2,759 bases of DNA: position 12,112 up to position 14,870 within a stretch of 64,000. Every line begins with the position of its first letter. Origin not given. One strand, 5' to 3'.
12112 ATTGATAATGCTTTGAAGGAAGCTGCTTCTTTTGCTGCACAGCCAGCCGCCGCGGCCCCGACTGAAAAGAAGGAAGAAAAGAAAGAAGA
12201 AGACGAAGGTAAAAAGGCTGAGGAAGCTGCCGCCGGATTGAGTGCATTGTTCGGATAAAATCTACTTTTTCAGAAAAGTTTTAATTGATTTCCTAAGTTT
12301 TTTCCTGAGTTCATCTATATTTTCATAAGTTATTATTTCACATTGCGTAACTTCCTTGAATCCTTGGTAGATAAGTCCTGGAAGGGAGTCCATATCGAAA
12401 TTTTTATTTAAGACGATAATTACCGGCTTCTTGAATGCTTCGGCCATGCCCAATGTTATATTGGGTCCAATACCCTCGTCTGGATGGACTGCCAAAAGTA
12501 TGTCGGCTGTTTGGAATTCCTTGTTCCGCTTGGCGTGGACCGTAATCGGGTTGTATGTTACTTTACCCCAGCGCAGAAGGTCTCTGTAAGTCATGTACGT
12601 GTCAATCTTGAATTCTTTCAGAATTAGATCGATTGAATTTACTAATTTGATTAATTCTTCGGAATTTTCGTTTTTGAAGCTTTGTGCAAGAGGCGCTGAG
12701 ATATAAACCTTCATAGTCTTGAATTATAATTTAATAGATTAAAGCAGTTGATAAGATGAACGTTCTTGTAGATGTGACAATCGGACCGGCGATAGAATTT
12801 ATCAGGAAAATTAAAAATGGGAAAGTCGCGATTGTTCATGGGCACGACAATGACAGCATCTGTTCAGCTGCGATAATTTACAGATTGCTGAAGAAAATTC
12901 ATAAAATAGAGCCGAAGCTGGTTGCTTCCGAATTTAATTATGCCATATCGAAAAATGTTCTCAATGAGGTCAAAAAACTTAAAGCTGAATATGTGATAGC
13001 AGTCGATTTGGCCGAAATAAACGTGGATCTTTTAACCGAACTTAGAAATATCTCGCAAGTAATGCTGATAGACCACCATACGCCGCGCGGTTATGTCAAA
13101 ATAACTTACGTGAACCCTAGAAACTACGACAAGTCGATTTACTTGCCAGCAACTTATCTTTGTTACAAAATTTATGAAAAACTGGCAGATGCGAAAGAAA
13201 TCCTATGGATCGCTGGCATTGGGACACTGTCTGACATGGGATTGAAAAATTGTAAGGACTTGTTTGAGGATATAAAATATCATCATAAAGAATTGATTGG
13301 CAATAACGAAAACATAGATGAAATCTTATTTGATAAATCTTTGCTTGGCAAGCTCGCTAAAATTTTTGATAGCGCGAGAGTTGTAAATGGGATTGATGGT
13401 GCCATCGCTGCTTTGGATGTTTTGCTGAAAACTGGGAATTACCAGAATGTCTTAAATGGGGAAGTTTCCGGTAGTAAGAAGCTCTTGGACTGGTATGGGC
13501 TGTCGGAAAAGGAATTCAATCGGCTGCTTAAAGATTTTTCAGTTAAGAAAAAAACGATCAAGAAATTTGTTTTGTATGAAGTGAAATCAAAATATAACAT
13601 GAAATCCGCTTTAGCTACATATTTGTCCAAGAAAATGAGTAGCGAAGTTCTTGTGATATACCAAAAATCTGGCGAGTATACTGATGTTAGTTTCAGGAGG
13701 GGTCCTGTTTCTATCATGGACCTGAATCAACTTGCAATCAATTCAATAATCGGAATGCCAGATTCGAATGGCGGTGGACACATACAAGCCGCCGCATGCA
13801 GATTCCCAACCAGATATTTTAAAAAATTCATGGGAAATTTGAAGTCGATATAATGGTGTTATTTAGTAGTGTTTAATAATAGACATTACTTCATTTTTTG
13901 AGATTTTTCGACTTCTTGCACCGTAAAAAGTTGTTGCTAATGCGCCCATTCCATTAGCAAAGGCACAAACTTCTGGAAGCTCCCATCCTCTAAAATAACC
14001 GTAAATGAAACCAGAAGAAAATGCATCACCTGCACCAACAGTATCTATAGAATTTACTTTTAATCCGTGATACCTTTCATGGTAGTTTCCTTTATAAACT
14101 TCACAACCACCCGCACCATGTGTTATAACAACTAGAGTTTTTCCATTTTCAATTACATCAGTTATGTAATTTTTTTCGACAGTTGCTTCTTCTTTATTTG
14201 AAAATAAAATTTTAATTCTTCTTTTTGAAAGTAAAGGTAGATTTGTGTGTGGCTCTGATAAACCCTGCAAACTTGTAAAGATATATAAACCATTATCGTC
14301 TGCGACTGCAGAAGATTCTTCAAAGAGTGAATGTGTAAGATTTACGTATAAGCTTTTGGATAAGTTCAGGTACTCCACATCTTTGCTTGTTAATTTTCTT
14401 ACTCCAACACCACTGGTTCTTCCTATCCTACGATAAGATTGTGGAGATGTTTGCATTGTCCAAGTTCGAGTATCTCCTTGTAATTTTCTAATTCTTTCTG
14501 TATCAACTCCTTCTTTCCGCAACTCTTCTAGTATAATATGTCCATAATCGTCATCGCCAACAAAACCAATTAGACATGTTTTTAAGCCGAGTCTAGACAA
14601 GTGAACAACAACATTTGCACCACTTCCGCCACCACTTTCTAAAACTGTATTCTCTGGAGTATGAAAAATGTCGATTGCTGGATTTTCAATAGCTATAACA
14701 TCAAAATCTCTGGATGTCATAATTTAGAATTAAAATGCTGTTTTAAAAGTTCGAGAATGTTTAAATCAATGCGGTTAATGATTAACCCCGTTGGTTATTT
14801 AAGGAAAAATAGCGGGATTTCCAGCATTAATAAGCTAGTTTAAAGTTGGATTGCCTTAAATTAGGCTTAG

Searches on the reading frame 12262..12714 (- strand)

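Call 3: search_protein_families(library=pfam, proteins=[window:12262-12714:-], max_evalue=0.1)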
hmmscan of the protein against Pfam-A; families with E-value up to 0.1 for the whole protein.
window:12262-12714:- (150 aa): 0 families

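Call 4: search_protein_families(library=padloc, proteins=[window:12262-12714:-], max_evalue=0.1)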
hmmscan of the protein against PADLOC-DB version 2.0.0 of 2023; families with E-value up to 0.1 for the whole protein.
window:12262-12714:- (150 aa): 1 family
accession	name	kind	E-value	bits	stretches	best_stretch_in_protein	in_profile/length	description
PDLC00404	SduA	-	0.0079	13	1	17-58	409-450/457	DUF4263 domain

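Call 5: search_protein_families(library=ncbifam, proteins=[window:12262-12714:-], max_evalue=0.1)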
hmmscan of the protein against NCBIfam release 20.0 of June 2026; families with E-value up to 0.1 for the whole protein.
window:12262-12714:- (150 aa): 1 family
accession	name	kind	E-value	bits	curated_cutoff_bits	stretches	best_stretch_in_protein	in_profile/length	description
NF049851.1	WD_0964_fam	equivalog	0.078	13.1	100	0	26-71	43-88/142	WD_0964 family protein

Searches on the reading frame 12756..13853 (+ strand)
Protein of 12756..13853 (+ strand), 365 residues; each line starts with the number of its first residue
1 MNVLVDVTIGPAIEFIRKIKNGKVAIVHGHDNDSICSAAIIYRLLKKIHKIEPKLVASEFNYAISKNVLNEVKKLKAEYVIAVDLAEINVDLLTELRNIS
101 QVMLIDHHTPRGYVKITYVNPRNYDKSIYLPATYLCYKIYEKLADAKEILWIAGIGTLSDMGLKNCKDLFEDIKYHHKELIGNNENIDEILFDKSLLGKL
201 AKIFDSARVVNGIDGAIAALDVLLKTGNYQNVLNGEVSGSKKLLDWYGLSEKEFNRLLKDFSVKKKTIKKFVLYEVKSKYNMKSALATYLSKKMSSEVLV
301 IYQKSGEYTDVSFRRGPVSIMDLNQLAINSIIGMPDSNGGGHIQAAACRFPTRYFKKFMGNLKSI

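Call 3: search_protein_families(library=pfam, proteins=[window:12756-13853:+], max_evalue=0.1)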
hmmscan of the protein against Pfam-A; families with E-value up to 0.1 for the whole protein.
window:12756-13853:+ (365 aa): 2 families
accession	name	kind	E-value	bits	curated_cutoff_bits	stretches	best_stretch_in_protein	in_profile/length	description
PF01368.27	DHH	-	1e-11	45.6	28.1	1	24-141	2-103/125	DHH family, N-terminal domain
PF02272.25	DHHA1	-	3.7e-05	24.5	25.9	1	280-352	13-86/102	DHHA1 domain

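Call 78: search_protein_families(library=ncbifam, proteins=[window:12756-13853:+], max_evalue=0.01)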
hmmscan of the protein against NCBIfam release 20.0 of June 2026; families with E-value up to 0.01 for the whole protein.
window:12756-13853:+ (365 aa): 4 families
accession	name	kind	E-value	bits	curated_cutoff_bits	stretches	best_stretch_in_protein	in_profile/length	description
NF053576.1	RecJ_archaeal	equivalog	1.5e-15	57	360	1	20-166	10-155/452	RecJ family nuclease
TIGR00644.1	recJ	equivalog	6.8e-11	41.1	396.9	1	20-161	53-214/546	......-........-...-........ exonuclease RecJ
NF040701.1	RecJ_Meth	equivalog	2.2e-10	39.9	550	1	16-162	2-149/449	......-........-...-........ exonuclease RecJ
NF053575.1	GAN_nuclease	exception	1.4e-05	23.9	850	1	24-162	27-168/467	GINS-associated RecJ family nuclease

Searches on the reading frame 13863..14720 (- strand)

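Call 3: search_protein_families(library=pfam, proteins=[window:13863-14720:-], max_evalue=0.1)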
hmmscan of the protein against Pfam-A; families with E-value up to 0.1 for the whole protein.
window:13863-14720:- (285 aa): 1 family
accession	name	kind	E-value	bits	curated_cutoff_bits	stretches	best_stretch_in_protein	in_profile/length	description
PF00294.29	PfkB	-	6.8e-38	131.1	25.8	1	24-270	29-297/302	pfkB family carbohydrate kinase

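Call 78: search_protein_families(library=ncbifam, proteins=[window:13863-14720:-], max_evalue=0.01)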
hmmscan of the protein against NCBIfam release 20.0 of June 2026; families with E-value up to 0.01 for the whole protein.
window:13863-14720:- (285 aa): 24 families
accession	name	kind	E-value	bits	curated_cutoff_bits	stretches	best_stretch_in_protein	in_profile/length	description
NF053626.1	RibKinHalex1628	equivalog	5.8e-33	114.6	330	1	28-282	35-291/293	ATP-dependent ribose-1-phosphate kinase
TIGR04382.1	myo_inos_iolC_N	equivalog_domain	3.8e-32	111.8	300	2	180-268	206-295/309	5-dehydro-2-deoxygluconokinase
NF041134.1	R1P_kin_Thcocales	equivalog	4.3e-28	98.6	500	1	29-282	35-282/291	ADP-dependent ribose-1-phosphate kinase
TIGR02152.1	D_ribokin_bact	equivalog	3.5e-26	92.2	299.65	2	170-278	187-296/298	ribokinase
NF006957.1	PRK09434.1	equivalog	1.5e-25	90.4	450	2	189-270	207-294/302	fructokinase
NF007321.0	PRK09813.1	equivalog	2.3e-24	86.3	247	1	11-253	7-245/261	fructoselysine 6-kinase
NF047869.1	myo_kin_aldol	exception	2e-20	72.7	600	2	4-78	5-86/586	bifunctional 5-dehydro-2-deoxygluconokinase/5-dehydro-2-deoxyphosphogluconate aldolase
NF008353.0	PRK11142.1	equivalog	7.9e-20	71.6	341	2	190-282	211-303/307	ribokinase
TIGR03168.1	1-PFK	subfamily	3.7e-19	68.8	216.4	2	183-273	202-292/305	hexose kinase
TIGR03828.1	pfkB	equivalog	2.5e-18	66.1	292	2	183-272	202-291/305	1-phosphofructokinase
NF040938.1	KDG_KDGal_kin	equivalog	9.2e-18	64.4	400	2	169-278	184-299/305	bifunctional 2-dehydro-3-deoxygluconokinase/2-dehydro-3-deoxygalactonokinase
NF049991.1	TagKinase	equivalog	3.4e-17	62.2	420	2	179-278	211-311/321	tagatose kinase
NF041332.1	KDG_KDGal_kin_Halo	equivalog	7.2e-14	52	440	2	193-283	222-311/320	bifunctional 2-dehydro-3-deoxygluconokinase/2-dehydro-3-deoxygalactonokinase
NF041633.1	trifunc_aldol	exception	1e-13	50.6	700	2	214-281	503-569/580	KHG/KDPG aldolase/sugar kinase fusion protein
NF007416.0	PRK09954.1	equivalog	1.2e-11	44.1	561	1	24-85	86-147/362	sugar kinase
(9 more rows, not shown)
